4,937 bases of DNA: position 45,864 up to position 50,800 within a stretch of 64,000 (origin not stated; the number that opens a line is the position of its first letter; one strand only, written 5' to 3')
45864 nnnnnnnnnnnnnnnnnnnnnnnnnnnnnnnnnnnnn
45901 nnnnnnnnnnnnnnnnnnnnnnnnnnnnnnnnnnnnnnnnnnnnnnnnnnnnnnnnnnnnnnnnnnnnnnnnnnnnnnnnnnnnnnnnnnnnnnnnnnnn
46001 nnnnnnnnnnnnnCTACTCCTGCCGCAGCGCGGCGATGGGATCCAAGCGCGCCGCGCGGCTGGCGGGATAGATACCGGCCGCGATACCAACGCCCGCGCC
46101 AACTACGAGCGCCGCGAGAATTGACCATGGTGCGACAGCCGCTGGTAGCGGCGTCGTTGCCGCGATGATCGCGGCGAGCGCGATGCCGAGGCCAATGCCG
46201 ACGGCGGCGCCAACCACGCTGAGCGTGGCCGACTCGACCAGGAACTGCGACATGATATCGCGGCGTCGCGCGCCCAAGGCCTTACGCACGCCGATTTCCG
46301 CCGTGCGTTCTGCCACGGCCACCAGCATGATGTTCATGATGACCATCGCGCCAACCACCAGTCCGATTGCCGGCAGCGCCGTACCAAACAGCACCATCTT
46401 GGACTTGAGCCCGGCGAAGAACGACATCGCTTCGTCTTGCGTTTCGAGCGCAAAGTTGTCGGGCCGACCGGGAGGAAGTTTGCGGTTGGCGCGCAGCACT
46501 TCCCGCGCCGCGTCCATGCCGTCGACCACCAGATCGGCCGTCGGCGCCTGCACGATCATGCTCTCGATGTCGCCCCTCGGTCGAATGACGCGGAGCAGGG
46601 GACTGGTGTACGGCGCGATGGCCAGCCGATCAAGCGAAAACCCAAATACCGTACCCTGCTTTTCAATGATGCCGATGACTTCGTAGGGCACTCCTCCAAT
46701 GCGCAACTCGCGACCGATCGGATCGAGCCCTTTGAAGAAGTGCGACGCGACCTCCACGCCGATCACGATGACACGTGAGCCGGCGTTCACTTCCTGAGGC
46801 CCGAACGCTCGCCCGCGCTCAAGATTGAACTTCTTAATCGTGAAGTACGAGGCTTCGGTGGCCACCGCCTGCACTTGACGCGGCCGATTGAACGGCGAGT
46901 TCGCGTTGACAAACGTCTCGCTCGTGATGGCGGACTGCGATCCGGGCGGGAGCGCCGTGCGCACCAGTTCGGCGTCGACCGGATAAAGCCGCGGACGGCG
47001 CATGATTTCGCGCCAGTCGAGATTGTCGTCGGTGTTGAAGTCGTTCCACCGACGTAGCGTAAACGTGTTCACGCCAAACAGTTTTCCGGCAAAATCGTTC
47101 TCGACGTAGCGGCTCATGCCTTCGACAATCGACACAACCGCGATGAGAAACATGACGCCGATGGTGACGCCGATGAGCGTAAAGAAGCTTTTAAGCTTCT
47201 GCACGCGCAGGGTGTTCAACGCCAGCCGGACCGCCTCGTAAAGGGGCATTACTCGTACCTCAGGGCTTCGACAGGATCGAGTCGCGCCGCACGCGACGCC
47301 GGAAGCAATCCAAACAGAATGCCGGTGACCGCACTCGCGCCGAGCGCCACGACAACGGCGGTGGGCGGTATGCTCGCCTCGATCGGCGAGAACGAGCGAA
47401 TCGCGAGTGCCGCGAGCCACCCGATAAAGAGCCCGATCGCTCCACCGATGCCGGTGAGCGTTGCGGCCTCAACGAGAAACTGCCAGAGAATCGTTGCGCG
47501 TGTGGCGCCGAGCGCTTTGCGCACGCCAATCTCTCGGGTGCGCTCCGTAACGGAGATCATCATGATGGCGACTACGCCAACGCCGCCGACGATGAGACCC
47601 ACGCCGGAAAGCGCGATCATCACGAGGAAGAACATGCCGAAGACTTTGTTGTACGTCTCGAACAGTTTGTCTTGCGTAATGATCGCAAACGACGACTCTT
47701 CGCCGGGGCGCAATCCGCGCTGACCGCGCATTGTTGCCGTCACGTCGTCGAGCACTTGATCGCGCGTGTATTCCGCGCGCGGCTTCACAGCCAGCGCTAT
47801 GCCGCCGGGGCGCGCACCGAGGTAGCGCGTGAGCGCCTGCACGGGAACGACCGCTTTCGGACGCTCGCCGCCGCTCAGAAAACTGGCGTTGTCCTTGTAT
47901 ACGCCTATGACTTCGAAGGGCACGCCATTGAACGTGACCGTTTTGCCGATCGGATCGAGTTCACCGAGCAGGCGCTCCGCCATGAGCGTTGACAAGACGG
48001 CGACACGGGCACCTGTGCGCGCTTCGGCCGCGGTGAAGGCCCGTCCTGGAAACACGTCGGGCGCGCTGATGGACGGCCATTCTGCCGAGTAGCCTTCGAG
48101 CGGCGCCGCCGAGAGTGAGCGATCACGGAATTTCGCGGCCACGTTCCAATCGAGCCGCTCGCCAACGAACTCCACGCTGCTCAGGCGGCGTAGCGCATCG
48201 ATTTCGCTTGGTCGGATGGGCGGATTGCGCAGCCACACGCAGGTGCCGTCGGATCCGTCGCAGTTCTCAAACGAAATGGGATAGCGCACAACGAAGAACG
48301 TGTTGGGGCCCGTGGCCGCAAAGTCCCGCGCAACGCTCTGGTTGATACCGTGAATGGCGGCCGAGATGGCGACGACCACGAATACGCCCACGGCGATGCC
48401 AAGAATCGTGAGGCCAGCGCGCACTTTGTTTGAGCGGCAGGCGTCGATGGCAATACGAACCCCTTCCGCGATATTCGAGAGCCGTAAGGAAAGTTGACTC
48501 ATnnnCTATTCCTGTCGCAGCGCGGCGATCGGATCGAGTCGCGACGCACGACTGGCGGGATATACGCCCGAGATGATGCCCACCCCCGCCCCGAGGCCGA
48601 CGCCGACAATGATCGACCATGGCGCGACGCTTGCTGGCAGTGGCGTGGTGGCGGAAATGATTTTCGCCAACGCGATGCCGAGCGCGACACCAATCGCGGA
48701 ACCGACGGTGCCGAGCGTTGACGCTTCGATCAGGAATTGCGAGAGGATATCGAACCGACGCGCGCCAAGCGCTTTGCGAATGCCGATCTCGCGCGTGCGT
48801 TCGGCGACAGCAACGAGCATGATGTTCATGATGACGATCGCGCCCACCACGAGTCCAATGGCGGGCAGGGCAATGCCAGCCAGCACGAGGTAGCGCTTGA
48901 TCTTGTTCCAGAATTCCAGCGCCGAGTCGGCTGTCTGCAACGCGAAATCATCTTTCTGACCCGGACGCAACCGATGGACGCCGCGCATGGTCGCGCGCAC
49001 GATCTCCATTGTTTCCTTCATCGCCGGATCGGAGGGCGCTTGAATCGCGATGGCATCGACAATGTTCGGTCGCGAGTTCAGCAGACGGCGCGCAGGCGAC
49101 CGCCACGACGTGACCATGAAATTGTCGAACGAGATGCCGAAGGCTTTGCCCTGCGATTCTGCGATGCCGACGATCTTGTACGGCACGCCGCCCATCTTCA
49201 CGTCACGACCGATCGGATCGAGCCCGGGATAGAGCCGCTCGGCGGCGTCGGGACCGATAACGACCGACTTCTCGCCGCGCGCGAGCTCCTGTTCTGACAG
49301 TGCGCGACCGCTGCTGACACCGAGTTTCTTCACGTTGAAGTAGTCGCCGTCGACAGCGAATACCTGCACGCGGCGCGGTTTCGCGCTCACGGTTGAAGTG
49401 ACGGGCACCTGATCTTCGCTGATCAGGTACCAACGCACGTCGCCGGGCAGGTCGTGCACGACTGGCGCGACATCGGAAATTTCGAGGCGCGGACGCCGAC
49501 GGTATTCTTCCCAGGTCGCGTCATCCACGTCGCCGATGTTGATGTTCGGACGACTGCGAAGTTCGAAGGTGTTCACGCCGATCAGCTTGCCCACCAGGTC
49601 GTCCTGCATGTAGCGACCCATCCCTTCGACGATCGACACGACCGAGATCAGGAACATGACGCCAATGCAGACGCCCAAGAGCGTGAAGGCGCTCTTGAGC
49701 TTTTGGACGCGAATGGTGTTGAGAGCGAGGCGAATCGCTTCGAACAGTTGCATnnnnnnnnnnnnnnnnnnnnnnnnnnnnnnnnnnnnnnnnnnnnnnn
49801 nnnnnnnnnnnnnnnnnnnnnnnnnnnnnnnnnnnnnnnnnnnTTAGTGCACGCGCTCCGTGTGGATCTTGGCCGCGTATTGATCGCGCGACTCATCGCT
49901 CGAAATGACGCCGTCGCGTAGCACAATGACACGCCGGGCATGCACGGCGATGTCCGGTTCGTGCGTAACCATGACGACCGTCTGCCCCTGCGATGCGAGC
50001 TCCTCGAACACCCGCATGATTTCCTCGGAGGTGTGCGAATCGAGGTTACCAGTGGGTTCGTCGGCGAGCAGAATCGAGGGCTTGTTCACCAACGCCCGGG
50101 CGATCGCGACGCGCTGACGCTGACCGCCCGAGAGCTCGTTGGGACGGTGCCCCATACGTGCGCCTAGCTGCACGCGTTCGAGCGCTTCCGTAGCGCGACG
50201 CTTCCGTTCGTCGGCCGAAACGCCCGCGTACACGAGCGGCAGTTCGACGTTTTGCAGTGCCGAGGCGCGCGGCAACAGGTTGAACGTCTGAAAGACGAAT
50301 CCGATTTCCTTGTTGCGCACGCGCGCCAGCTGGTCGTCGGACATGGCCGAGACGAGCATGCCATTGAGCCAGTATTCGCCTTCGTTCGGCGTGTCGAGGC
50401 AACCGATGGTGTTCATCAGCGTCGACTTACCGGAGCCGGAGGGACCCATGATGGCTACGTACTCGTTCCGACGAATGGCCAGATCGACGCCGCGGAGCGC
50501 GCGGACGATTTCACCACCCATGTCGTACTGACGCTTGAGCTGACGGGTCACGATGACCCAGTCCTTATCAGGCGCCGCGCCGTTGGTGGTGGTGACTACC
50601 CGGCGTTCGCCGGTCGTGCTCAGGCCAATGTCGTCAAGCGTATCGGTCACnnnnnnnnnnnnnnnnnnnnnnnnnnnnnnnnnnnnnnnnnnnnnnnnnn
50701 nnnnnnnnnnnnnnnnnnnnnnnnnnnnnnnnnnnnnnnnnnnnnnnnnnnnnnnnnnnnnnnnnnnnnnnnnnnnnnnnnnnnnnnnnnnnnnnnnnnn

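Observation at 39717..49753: Strict A-B alternation: four heterodimer cassettes with ~2.5 kb period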

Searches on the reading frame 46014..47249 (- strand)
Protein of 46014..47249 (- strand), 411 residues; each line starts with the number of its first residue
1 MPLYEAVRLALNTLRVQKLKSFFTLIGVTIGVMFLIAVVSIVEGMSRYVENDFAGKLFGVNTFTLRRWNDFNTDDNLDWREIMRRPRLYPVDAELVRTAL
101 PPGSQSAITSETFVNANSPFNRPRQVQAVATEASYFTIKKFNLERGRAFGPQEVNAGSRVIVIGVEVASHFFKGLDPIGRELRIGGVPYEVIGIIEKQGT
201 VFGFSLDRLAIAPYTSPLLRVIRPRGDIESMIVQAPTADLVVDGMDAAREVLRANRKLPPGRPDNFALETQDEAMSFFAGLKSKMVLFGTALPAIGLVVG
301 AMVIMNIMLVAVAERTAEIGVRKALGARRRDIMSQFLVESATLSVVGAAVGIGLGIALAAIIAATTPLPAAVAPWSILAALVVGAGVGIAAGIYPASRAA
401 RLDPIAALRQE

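Call 4: search_protein_families(library=pfam, proteins=[window:46014-47249:-])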
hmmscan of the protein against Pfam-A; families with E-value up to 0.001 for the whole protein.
window:46014-47249:- (411 aa): 2 families
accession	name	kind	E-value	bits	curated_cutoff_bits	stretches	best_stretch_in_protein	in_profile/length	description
PF12704.14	MacB_PCD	-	3.2e-35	122.7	27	1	21-239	1-195/207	MacB-like periplasmic core domain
PF02687.27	FtsX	-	2.9e-24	85.9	25.5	1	292-404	3-120/120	FtsX-like permease C-terminal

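Call 5: search_protein_families(library=ncbifam, proteins=[window:46014-47249:-])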
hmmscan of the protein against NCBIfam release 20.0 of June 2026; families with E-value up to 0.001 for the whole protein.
window:46014-47249:- (411 aa): 7 families
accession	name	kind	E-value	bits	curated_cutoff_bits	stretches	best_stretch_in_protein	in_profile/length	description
NF007826.0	PRK10535.1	equivalog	2.2e-46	158.4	966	1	4-411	255-648/648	macrolide ABC transporter ATP-binding protein/permease MacB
TIGR03434.1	ADOP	subfamily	2.2e-38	131.9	622.3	1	18-411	414-803/803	ADOP family duplicated permease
TIGR02212.1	lolCE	equivalog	1.6e-14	53.7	362.45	1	271-411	252-411/411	lipoprotein-releasing ABC transporter permease subunit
NF008076.0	PRK10814.1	exception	1.6e-13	50.4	473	1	277-411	256-399/399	lipoprotein-releasing ABC transporter permease subunit LolC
TIGR01185.1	devC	equivalog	3.5e-05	23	290.35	1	293-387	265-359/380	ABC transporter permease DevC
NF008357.0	PRK11146.1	exception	0.0005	19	439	0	298-359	279-342/414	lipoprotein-releasing ABC transporter permease subunit LolE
TIGR02213.1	lolE_release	exception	0.00088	18.2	540.35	0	297-360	275-340/411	lipoprotein-releasing ABC transporter permease subunit LolE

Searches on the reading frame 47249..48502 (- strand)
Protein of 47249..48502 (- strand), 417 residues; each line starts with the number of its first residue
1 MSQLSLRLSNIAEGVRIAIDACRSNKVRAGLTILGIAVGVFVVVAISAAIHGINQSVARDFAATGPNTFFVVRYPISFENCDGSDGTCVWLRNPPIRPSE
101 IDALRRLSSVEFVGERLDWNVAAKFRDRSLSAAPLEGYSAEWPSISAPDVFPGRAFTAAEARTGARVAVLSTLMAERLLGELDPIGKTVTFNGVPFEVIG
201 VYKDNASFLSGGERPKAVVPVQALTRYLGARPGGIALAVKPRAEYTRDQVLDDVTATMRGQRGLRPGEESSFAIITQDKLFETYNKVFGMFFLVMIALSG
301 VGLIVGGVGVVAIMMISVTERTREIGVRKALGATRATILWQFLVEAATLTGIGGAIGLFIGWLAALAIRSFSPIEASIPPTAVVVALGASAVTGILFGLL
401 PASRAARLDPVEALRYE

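Call 4: search_protein_families(library=pfam, proteins=[window:47249-48502:-])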
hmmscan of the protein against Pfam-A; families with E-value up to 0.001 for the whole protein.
window:47249-48502:- (417 aa): 2 families
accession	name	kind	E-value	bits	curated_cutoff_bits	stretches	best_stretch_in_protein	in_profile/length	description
PF12704.14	MacB_PCD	-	2.3e-32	113.4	27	1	30-256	2-206/207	MacB-like periplasmic core domain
PF02687.27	FtsX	-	3.4e-21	75.9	25.5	1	297-410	2-120/120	FtsX-like permease C-terminal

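Call 5: search_protein_families(library=ncbifam, proteins=[window:47249-48502:-])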
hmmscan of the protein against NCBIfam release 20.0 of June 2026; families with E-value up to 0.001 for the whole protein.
window:47249-48502:- (417 aa): 7 families
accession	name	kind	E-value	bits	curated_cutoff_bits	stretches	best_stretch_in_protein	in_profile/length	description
NF007826.0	PRK10535.1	equivalog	1.8e-50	171.9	966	1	8-415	251-646/648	macrolide ABC transporter ATP-binding protein/permease MacB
TIGR03434.1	ADOP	subfamily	2.3e-38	131.9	622.3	1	148-417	542-803/803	ADOP family duplicated permease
TIGR02212.1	lolCE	equivalog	8.7e-09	34.8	362.45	1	303-417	277-411/411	lipoprotein-releasing ABC transporter permease subunit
TIGR00439.2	FtsX_Gneg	equivalog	9.5e-06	25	255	1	237-369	119-244/292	permease-like cell division protein FtsX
NF008076.0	PRK10814.1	exception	2.1e-05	23.7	473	1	303-417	275-399/399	lipoprotein-releasing ABC transporter permease subunit LolC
NF038346.1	FtsX_actino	exception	2.5e-05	23.8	250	1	276-365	164-253/308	permease-like cell division protein FtsX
NF038347.1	FtsX_Gpos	exception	0.00041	19.8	225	1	279-360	159-236/296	permease-like cell division protein FtsX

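Call 32: search_solved_structures(query=window:47252-48502:-, max_evalue=0.00001)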
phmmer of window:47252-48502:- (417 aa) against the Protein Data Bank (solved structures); distinct sequences matched with E-value up to 0.00001: 7.
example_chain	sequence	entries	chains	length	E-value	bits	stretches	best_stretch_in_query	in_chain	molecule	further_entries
5lil_A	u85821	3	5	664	1.3e-44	155.9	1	10-416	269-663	Macrolide export ATP-binding/permease protein MacB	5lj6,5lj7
5nik_J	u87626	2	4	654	3.3e-43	151.2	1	9-415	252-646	Macrolide export ATP-binding/permease protein MacB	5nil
5gko_A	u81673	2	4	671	3.4e-41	144.6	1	8-415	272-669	Macrolide export ATP-binding/permease protein MacB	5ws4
5xu1_M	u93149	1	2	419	5.3e-41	144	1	14-417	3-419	ABC transporter permeae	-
5f9q_A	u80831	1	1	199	1e-12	50.8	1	99-229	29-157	Macrolide export ATP-binding/permease protein YknZ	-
9o9x_C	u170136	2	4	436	3.5e-08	35.9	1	281-415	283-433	ABC transporter permease YtrF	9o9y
7arh_C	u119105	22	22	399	7.5e-06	28.2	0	301-417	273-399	Lipoprotein-releasing ABC transporter permease subunit LolC | Lipo-releasing system transmembrane protein lolC | Lipoprotein-releasing system transmembrane prot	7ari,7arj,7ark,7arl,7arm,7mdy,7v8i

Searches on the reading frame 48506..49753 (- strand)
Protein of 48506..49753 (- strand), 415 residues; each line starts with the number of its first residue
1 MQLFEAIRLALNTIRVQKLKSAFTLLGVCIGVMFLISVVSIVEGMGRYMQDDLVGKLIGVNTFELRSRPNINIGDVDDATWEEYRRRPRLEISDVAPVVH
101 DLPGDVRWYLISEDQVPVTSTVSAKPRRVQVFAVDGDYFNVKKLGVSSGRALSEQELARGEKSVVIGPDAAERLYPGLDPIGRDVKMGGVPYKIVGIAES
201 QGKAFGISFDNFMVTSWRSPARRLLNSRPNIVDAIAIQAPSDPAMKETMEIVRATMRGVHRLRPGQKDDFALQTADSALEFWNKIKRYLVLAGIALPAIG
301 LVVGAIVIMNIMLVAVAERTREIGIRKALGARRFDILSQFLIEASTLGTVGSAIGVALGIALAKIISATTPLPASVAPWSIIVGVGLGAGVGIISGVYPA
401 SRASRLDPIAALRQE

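Call 4: search_protein_families(library=pfam, proteins=[window:48506-49753:-])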
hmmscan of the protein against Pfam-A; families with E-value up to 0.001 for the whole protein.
window:48506-49753:- (415 aa): 2 families
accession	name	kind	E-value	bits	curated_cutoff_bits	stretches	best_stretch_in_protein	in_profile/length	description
PF12704.14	MacB_PCD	-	3.8e-32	112.7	27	1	21-253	1-205/207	MacB-like periplasmic core domain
PF02687.27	FtsX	-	2.4e-24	86.1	25.5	1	295-408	2-120/120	FtsX-like permease C-terminal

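Call 5: search_protein_families(library=ncbifam, proteins=[window:48506-49753:-])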
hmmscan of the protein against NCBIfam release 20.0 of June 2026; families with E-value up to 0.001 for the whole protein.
window:48506-49753:- (415 aa): 10 families
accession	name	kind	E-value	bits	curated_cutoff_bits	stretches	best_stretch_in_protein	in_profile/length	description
NF007826.0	PRK10535.1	equivalog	3.4e-48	164.4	966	1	3-415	254-648/648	macrolide ABC transporter ATP-binding protein/permease MacB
TIGR03434.1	ADOP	subfamily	1.1e-37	129.6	622.3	1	125-415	523-803/803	ADOP family duplicated permease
TIGR02212.1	lolCE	equivalog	7e-16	58.2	362.45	1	301-415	277-411/411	lipoprotein-releasing ABC transporter permease subunit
NF008076.0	PRK10814.1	exception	2.3e-11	43.4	473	1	293-415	268-399/399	lipoprotein-releasing ABC transporter permease subunit LolC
NF038347.1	FtsX_Gpos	exception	1.7e-06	27.6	225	1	287-360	165-238/296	permease-like cell division protein FtsX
NF038346.1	FtsX_actino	exception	2.2e-05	24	250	1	292-365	182-255/308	permease-like cell division protein FtsX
TIGR00439.2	FtsX_Gneg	equivalog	6e-05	22.4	255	1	247-367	131-244/292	permease-like cell division protein FtsX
NF008357.0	PRK11146.1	exception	0.00017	20.6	439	0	301-363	278-342/414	lipoprotein-releasing ABC transporter permease subunit LolE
TIGR01185.1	devC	equivalog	0.00019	20.5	290.35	1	297-402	265-370/380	ABC transporter permease DevC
TIGR02213.1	lolE_release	exception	0.00034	19.6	540.35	0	300-364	274-340/411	lipoprotein-releasing ABC transporter permease subunit LolE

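Call 31: search_solved_structures(query=window:48509-49753:-, max_evalue=0.00001)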
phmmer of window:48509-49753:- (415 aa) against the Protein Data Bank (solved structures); distinct sequences matched with E-value up to 0.00001: 12.
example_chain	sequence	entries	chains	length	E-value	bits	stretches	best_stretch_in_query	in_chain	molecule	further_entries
5nik_J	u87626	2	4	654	2.8e-41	145.2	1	5-415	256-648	Macrolide export ATP-binding/permease protein MacB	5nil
5gko_A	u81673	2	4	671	4.2e-39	138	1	3-415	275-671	Macrolide export ATP-binding/permease protein MacB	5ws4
5lil_A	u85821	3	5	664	3e-38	135.2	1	2-415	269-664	Macrolide export ATP-binding/permease protein MacB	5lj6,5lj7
5xu1_M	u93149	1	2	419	1.4e-29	106.7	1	7-415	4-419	ABC transporter permeae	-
9o9x_C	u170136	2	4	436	5.6e-12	48.7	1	272-415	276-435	ABC transporter permease YtrF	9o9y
7arh_C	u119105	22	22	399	9.7e-09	38.1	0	284-415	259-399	Lipoprotein-releasing ABC transporter permease subunit LolC | Lipo-releasing system transmembrane protein lolC | Lipoprotein-releasing system transmembrane prot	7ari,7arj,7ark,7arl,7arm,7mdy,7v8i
5f9q_A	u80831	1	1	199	5.6e-08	35.5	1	128-208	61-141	Macrolide export ATP-binding/permease protein YknZ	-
5c59_A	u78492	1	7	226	2.6e-07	33.4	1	133-225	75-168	Macrolide export ATP-binding/permease protein MacB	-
7mdx_A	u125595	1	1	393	3.9e-07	32.8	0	284-408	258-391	Lipoprotein-releasing system transmembrane protein LolC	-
9qgy_M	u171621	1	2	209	4e-07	32.7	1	133-209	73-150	Macrolide export ATP-binding/permease protein MacB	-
5lj8_A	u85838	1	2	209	4.1e-07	32.7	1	133-209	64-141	Macrolide export ATP-binding/permease protein MacB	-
9w37_A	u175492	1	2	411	9.9e-06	28.1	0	281-368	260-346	LolF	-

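Call 64: search_solved_structures(query=window:48509-49753:-, max_evalue=1e-30, show_alignments=1)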
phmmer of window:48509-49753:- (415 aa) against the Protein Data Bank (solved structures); distinct sequences matched with E-value up to 1e-30: 3.
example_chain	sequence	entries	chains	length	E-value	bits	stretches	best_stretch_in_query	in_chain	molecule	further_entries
5nik_J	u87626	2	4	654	2.8e-41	145.2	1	5-415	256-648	Macrolide export ATP-binding/permease protein MacB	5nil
5gko_A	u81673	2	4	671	4.2e-39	138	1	3-415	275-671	Macrolide export ATP-binding/permease protein MacB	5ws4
5lil_A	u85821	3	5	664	3e-38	135.2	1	2-415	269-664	Macrolide export ATP-binding/permease protein MacB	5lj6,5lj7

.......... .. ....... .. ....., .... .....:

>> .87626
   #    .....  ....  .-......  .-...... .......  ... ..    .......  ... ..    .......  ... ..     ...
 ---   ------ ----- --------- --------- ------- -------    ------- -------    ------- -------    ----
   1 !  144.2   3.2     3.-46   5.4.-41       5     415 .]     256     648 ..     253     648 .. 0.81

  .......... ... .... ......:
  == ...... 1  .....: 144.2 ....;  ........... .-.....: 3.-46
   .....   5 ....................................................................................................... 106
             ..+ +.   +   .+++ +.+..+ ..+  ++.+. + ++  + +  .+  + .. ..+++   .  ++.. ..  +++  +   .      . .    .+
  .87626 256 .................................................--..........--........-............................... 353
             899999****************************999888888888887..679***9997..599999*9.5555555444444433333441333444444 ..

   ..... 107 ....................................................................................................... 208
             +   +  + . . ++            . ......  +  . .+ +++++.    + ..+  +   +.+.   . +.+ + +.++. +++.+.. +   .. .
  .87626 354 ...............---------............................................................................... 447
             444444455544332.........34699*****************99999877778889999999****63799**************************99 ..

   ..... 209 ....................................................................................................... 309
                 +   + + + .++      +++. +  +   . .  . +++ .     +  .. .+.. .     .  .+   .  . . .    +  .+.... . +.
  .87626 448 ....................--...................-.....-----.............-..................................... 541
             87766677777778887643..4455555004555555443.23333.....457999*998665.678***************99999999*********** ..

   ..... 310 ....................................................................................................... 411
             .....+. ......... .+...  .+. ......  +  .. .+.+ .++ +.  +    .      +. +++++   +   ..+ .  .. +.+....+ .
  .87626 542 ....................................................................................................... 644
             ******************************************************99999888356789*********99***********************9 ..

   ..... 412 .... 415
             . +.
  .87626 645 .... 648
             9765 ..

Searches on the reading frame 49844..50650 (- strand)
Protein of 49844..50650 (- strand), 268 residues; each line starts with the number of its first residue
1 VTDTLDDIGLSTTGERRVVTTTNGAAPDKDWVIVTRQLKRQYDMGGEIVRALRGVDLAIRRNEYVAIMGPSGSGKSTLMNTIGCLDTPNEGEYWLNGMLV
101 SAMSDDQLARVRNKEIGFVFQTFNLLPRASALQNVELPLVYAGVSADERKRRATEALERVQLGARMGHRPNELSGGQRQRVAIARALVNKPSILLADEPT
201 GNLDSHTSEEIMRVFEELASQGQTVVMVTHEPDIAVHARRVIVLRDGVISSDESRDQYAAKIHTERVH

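Call 4: search_protein_families(library=pfam, proteins=[window:49844-50650:-])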
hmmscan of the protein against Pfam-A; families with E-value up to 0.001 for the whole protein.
window:49844-50650:- (268 aa): 5 families
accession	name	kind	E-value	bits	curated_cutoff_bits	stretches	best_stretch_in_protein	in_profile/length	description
PF00005.33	ABC_tran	-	4.7e-34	118.4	25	1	52-200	1-136/137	ABC transporter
PF02463.25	SMC_N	-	2.7e-07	30.7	40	1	63-241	25-208/220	RecF/RecN/SMC N terminal domain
PF13304.12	AAA_21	-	4.5e-07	30.7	27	0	176-232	241-300/304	AAA domain, putative AbiEii toxin, Type IV TA system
PF13555.12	AAA_29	-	3.5e-05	23.9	27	1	54-89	14-49/61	P-loop containing region of AAA domain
PF25199.1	nSTAND_NTPase5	-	0.00038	20.7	34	0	30-84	10-63/145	Novel STAND NTPase 5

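Call 5: search_protein_families(library=ncbifam, proteins=[window:49844-50650:-])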
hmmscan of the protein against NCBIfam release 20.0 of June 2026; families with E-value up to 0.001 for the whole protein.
window:49844-50650:- (268 aa): 191 families (the best 25 are shown)
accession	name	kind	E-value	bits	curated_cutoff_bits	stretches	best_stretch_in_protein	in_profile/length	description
NF007826.0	PRK10535.1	equivalog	4.8e-78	263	966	1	35-259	7-231/648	macrolide ABC transporter ATP-binding protein/permease MacB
TIGR02211.1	LolD_lipo_ex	equivalog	3.6e-68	229.4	307.75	1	33-249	2-219/221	lipoprotein-releasing ABC transporter ATP-binding protein LolD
NF038007.1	ABC_ATP_DarD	equivalog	5.4e-66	222.2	375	1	49-248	18-217/218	darobactin export ABC transporter ATP-binding protein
TIGR02673.1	FtsE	equivalog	6.4e-61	205.7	264.85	1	35-247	4-213/214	cell division ATP-binding protein FtsE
NF008639.0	PRK11629.1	equivalog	4.4e-60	203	360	1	34-251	8-226/234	lipoprotein-releasing ABC transporter ATP-binding protein LolD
TIGR03608.1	L_ocin_972_ABC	subfamily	1.1e-58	198.1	254.85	1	51-244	13-206/206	putative bacteriocin export ABC transporter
NF007879.0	PRK10584.1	equivalog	2.7e-57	194.1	336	1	32-250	6-225/228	putative ABC transporter ATP-binding protein YbbA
TIGR02982.1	heterocyst_DevA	subfamily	3.6e-56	190.2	295.8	1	32-249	1-219/220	ABC exporter ATP-binding subunit, DevA family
NF007027.0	PRK09493.1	equivalog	2.1e-52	177.9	379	1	50-266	15-231/240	glutamine ABC transporter ATP-binding protein GlnQ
TIGR02315.1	ABC_phnC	equivalog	3.5e-50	170.7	266.1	1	33-257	2-232/243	phosphonate ABC transporter ATP-binding protein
NF040933.2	ABC_arch_GlcV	equivalog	8.3e-50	169.6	450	1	33-250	3-221/357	glucose ABC transporter ATP-binding protein GlcV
TIGR01186.1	proV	subfamily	2.9e-49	168.1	326.6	1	51-249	8-208/363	betaine/proline/choline family ABC transporter ATP-binding protein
TIGR04521.1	ECF_ATPase_2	equivalog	5.2e-47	160.3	330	1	35-258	3-232/279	energy-coupling factor transporter ATPase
NF008428.0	PRK11264.1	equivalog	1e-46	159.2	406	1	50-261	17-234/250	L-cystine ABC transporter ATP-binding protein TcyN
TIGR04520.1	ECF_ATPase_1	equivalog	6.5e-45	153.6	315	1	35-255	3-220/269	energy-coupling factor transporter ATPase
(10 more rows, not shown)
